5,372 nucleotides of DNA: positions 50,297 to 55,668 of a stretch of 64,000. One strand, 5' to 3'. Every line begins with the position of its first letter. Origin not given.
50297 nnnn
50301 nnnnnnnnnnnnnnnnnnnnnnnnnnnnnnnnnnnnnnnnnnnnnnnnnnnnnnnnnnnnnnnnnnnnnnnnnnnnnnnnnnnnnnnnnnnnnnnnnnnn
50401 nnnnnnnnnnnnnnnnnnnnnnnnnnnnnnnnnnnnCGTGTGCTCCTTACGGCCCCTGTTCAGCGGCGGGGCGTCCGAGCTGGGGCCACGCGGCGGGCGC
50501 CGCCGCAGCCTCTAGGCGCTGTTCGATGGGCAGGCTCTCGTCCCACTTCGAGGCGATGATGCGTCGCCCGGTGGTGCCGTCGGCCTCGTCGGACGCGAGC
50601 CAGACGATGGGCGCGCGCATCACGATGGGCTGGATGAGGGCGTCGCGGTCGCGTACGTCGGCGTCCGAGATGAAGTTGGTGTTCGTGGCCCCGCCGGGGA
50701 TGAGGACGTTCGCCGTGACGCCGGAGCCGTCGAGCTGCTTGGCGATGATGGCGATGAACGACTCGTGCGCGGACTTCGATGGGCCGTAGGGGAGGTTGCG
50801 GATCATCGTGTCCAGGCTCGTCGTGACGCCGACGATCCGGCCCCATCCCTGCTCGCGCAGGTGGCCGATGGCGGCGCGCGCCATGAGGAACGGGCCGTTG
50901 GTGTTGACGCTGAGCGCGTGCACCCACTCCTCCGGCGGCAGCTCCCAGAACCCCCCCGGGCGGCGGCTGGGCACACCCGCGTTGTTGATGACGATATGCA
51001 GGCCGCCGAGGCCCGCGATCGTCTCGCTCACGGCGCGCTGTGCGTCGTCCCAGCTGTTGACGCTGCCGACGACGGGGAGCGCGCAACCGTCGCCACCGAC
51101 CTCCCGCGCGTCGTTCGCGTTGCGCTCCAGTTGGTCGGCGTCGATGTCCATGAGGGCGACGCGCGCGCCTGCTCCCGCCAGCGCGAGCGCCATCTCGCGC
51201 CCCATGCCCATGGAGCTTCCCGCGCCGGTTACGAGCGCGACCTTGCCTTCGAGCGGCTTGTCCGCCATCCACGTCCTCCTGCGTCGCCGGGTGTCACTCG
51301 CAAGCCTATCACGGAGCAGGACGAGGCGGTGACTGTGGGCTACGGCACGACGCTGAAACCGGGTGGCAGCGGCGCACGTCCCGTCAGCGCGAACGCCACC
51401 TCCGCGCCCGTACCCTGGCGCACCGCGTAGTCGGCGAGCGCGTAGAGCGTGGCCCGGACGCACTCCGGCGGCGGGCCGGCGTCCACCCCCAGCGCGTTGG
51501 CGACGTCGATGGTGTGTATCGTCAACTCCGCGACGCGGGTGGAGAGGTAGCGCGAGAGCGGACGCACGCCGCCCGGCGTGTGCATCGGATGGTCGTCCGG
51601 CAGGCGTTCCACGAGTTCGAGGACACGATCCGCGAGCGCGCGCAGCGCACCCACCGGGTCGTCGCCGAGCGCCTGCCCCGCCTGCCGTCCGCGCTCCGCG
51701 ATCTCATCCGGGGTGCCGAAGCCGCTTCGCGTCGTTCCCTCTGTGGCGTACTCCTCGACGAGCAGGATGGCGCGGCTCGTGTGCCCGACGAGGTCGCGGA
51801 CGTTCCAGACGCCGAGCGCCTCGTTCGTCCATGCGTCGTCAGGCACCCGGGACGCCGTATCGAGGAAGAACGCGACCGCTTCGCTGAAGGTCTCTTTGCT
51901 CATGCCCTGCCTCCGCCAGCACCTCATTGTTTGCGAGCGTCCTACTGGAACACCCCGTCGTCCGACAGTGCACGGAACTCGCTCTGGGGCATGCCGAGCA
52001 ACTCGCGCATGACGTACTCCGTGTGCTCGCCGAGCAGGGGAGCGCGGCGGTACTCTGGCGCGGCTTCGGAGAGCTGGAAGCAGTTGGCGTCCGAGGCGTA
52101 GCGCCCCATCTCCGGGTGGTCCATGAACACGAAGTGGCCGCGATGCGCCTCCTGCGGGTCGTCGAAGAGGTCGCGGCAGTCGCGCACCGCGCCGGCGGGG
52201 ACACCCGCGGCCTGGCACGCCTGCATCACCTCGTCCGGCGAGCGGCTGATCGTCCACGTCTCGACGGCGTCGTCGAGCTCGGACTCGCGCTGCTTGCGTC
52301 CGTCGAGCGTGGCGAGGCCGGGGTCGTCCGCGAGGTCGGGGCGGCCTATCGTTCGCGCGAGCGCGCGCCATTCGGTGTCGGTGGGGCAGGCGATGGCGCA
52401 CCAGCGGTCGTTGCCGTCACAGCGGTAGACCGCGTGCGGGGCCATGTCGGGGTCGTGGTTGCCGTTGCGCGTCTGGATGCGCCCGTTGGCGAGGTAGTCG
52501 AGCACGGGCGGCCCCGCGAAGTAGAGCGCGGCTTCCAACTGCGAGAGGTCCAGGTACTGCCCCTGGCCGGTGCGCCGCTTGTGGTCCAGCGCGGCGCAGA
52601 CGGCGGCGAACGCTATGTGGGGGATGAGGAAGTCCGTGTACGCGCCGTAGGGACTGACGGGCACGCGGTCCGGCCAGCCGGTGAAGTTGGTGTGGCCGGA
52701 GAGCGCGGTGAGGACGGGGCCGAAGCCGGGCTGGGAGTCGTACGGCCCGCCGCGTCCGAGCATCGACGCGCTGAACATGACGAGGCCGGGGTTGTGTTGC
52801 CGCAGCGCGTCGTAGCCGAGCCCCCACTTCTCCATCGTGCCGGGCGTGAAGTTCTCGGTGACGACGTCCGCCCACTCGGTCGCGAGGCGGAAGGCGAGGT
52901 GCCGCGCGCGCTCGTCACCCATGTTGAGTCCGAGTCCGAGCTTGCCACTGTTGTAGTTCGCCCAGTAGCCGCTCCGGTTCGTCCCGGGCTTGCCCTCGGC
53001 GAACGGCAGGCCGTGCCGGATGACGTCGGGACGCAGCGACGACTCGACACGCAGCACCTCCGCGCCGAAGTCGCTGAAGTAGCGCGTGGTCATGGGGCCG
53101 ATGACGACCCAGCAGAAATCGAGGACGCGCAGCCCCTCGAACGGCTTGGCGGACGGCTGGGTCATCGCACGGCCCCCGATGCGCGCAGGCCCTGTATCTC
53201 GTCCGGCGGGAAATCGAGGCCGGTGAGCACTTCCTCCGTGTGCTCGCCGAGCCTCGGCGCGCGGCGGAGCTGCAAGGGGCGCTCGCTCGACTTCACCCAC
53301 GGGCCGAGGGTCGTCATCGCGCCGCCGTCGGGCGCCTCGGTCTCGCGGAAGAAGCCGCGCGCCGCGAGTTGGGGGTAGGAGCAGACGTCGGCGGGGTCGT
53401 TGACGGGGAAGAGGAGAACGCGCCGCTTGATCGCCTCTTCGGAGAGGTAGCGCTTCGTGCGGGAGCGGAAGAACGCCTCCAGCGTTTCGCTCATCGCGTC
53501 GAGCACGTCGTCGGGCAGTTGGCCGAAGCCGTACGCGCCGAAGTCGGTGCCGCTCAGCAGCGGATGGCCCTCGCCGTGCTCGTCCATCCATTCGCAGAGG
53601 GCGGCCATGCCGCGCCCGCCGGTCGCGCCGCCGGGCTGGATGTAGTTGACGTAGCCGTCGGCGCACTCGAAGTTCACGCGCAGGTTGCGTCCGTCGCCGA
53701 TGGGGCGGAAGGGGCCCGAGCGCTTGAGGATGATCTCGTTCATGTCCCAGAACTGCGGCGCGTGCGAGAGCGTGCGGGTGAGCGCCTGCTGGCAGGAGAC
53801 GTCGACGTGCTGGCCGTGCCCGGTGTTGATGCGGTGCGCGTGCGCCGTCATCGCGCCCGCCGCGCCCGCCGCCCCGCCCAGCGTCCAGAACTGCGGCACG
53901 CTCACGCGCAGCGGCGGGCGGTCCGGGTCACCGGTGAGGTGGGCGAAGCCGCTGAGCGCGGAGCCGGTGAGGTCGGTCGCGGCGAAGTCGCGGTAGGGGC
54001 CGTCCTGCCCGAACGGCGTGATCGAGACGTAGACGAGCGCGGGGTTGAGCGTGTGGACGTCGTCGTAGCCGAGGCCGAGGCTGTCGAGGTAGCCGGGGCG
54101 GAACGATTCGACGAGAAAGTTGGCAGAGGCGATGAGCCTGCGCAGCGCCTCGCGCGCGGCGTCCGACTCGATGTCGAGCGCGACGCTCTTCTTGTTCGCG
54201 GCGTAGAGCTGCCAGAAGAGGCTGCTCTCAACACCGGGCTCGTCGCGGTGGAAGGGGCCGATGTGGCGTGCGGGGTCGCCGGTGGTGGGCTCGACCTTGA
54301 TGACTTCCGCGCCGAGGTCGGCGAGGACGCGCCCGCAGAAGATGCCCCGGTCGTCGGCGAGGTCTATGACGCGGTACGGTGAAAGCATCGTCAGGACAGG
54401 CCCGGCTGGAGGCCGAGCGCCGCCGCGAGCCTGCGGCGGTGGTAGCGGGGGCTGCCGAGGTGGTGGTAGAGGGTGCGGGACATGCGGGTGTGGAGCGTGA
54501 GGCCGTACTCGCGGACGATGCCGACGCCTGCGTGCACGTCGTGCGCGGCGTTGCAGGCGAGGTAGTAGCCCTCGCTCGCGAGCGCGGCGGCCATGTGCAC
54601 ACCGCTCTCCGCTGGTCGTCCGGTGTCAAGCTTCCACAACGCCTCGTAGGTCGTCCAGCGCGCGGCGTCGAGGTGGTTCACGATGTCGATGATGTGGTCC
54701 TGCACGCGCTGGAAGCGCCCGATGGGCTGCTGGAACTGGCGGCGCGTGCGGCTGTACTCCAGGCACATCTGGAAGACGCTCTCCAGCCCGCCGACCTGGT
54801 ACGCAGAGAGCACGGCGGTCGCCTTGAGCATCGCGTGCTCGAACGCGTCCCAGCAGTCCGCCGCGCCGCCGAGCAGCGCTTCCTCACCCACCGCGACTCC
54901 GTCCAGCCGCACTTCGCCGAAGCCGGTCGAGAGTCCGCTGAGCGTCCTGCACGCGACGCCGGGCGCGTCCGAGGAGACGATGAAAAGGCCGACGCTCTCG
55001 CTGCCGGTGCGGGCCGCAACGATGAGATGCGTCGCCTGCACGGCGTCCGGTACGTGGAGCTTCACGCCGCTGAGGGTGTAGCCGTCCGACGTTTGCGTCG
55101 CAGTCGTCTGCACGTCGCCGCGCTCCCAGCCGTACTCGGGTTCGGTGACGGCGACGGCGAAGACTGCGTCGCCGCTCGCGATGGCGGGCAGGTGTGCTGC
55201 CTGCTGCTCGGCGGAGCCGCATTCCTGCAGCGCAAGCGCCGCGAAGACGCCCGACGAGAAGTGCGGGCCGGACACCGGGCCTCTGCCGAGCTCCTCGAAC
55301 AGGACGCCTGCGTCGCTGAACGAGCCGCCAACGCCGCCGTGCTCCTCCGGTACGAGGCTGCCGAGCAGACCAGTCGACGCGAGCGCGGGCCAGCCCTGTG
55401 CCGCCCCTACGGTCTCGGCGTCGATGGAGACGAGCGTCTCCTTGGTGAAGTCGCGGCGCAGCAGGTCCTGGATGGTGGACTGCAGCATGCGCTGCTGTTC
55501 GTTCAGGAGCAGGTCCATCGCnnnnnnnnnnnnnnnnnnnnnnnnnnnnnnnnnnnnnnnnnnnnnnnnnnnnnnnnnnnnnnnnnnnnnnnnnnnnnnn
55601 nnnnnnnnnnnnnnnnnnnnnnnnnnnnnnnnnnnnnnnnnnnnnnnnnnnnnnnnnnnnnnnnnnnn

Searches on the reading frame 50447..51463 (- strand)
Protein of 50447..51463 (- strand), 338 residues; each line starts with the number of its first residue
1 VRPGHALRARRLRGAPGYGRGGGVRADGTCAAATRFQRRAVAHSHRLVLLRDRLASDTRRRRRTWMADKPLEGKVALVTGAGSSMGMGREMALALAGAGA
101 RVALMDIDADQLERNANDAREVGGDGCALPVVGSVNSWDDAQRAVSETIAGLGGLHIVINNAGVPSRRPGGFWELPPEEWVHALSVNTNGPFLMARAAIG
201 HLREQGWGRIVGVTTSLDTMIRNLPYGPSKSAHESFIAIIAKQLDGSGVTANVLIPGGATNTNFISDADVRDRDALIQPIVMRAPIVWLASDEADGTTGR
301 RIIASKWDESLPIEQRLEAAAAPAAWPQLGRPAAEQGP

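Call 32: search_protein_families(library=pfam, proteins=[window:50447-51463:-], max_evalue=0.001)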
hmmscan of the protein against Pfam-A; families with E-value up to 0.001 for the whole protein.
window:50447-51463:- (338 aa): 2 families
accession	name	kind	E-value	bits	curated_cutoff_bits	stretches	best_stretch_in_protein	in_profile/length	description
PF00106.31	adh_short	-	2.7e-33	115.6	26.6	1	74-263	1-185/195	short chain dehydrogenase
PF13561.12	adh_short_C2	-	3.4e-30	105.8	27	1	80-303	1-230/236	Enoyl-(Acyl carrier protein) reductase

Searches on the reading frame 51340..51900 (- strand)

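Call 32: search_protein_families(library=pfam, proteins=[window:51340-51900:-], max_evalue=0.001)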
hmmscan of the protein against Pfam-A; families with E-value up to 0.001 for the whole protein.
window:51340-51900:- (186 aa): 2 families
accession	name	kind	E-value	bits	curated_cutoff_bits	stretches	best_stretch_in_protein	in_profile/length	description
PF11716.13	MDMPI_N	-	3e-11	44.6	24.2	1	6-134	2-140/140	Mycothiol maleylpyruvate isomerase N-terminal domain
PF12867.12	DinB_2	-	0.00021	22.2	24.8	1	12-117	9-112/128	DinB superfamily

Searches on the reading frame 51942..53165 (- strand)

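Call 4: search_protein_families(library=pfam, proteins=[window:51942-53165:-], max_evalue=0.01)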
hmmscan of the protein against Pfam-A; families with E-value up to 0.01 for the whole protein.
window:51942-53165:- (407 aa): 1 family
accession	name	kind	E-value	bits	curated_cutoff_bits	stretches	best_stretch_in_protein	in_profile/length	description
PF02515.22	CoA_transf_3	-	1.6e-102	343.8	23.3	1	10-382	2-366/366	CoA-transferase family III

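Call 5: search_protein_families(library=ncbifam, proteins=[window:51942-53165:-], max_evalue=0.01)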
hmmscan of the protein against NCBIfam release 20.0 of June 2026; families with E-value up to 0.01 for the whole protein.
window:51942-53165:- (407 aa): 7 families
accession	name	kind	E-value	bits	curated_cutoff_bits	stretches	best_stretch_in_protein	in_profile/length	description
NF041294.1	Scnl_mescCoAtase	equivalog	1.4e-60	205.5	700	1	10-386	5-380/381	succinyl-CoA:mesaconate CoA-transferase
NF052585.1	SucGlutTfsCaiB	equivalog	1.7e-60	204.7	750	1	5-389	4-388/394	succinate--glutarate CoA-transferase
NF003809.0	PRK05398.1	subfamily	9e-57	192.5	442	2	6-214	2-205/416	formyl-CoA transferase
TIGR03253.1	oxalate_frc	equivalog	3.8e-54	184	504.2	2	7-214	2-204/416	formyl-CoA transferase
NF008511.0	PRK11430.1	equivalog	5e-48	164.1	522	1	5-343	6-336/381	CoA:oxalate CoA-transferase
NF002914.1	PRK03525.1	equivalog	7.5e-25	87.7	413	1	2-405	3-396/400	L-carnitine CoA-transferase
TIGR04253.1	mesacon_CoA_iso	equivalog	1.3e-18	67.2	725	1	10-405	4-399/403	2-methylfumaryl-CoA isomerase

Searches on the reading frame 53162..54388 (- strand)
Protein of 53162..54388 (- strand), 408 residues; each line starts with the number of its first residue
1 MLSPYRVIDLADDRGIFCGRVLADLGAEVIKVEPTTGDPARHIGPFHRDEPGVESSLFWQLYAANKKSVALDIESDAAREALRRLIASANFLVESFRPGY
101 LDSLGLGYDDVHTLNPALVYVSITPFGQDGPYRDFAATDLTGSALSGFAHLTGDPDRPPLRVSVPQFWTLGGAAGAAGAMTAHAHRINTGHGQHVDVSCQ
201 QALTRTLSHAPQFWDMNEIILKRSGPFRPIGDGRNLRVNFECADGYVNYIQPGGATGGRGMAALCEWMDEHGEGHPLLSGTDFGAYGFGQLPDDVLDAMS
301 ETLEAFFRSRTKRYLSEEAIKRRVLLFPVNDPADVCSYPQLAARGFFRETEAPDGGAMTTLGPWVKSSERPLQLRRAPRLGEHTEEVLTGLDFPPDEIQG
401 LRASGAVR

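Call 4: search_protein_families(library=pfam, proteins=[window:53162-54388:-], max_evalue=0.01)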
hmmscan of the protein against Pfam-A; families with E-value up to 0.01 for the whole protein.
window:53162-54388:- (408 aa): 1 family
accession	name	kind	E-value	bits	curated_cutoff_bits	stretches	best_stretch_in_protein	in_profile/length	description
PF02515.22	CoA_transf_3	-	6.9e-83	279.2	23.3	1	5-384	4-366/366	CoA-transferase family III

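Call 5: search_protein_families(library=ncbifam, proteins=[window:53162-54388:-], max_evalue=0.01)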
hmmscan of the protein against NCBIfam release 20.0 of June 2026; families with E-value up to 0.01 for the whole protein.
window:53162-54388:- (408 aa): 7 families
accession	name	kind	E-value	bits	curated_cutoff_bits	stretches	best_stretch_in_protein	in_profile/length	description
NF052585.1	SucGlutTfsCaiB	equivalog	5.4e-48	163.5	750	2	3-206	9-216/394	succinate--glutarate CoA-transferase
NF003809.0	PRK05398.1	subfamily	3.3e-47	161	442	2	4-203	7-204/416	formyl-CoA transferase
TIGR03253.1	oxalate_frc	equivalog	6.7e-43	146.9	504.2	2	6-203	8-203/416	formyl-CoA transferase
NF041294.1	Scnl_mescCoAtase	equivalog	4.6e-42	144.5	700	1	2-388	4-380/381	succinyl-CoA:mesaconate CoA-transferase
NF008511.0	PRK11430.1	equivalog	1.1e-32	113.6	522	1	7-210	15-215/381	CoA:oxalate CoA-transferase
NF002914.1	PRK03525.1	equivalog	1.6e-20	73.5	413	1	16-408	25-398/400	L-carnitine CoA-transferase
TIGR04253.1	mesacon_CoA_iso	equivalog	2.2e-12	46.7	725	1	18-201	20-196/403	2-methylfumaryl-CoA isomerase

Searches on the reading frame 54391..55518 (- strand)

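Call 4: search_protein_families(library=pfam, proteins=[window:54391-55518:-], max_evalue=0.01)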
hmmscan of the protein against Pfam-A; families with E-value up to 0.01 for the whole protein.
window:54391-55518:- (375 aa): 3 families
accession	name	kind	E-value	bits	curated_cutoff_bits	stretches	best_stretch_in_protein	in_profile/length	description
PF00441.29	Acyl-CoA_dh_1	-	9.6e-20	71.7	22.4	1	229-368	10-149/150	Acyl-CoA dehydrogenase, C-terminal domain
PF02771.21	Acyl-CoA_dh_N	-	3.7e-17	63.2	22.9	1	6-117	1-113/113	Acyl-CoA dehydrogenase, N-terminal domain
PF02770.24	Acyl-CoA_dh_M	-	7e-11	42.6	33.3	1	121-206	1-95/97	Acyl-CoA dehydrogenase, middle domain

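Call 5: search_protein_families(library=ncbifam, proteins=[window:54391-55518:-], max_evalue=0.01)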
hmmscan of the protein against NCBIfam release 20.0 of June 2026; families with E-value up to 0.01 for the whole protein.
window:54391-55518:- (375 aa): 20 families
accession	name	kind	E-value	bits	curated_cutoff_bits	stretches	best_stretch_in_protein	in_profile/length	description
NF053553.1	prodigi_MBC_PigA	equivalog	5.9e-48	163.9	500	1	1-341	1-352/381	prodigiosin MBC biosynthesis dehydrogenase PigA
TIGR03203.1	pimD_small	equivalog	1.4e-46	159.4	652.7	1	3-370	2-378/378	pimeloyl-CoA dehydrogenase small subunit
NF045652.1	ProlPCPDhRedW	equivalog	2.3e-42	145.2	650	1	11-336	6-342/376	L-prolyl-[peptidyl-carrier protein] dehydrogenase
NF042972.1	AcrlCoAredClosAcrC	equivalog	3.2e-38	131.4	640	1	1-343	1-351/378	acryloyl-CoA reductase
NF008997.0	PRK12341.1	equivalog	1.3e-33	116.6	537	1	1-349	1-351/382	acyl-CoA dehydrogenase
NF045552.1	GlutCoADH_Des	equivalog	4.8e-31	108.3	470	1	1-351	1-362/387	glutaryl-CoA dehydrogenase Acd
NF002885.1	PRK03354.1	equivalog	6.1e-31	107.8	540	1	1-341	1-346/378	crotonobetainyl-CoA dehydrogenase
NF042439.1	SulpropCoADesulf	equivalog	5.4e-28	97.8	600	1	29-351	16-353/379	3-sulfinopropanoyl-CoA desulfinase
NF058590.1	AcCoDHFadEBacil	equivalog_domain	2.1e-25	89.3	600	1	5-293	21-316/586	acyl-CoA dehydrogenase FadE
NF050027.1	acylCoADhIpdE2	equivalog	5.7e-25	88.5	450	2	232-367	179-309/311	acyl-CoA dehydrogenase IpdE2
TIGR03207.1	cyc_hxne_CoA_dh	equivalog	3e-22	78.9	575.35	1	47-327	42-328/372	cyclohexanecarboxyl-CoA dehydrogenase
NF043006.1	CyhCrbnylCoADH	equivalog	1.9e-21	76.5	650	1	6-341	5-348/380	cyclohexane-1-carbonyl-CoA dehydrogenase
NF052270.1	Staph_DH_FadE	equivalog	8.3e-16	57.7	600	1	98-341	118-366/400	acyl-CoA dehydrogenase FadE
NF007000.1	PRK09463.1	subfamily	8.6e-13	47.5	600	2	236-336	300-400/726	acyl-CoA dehydrogenase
TIGR03204.1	pimC_large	equivalog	2.9e-10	39.6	623.85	1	43-226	46-236/395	pimeloyl-CoA dehydrogenase large subunit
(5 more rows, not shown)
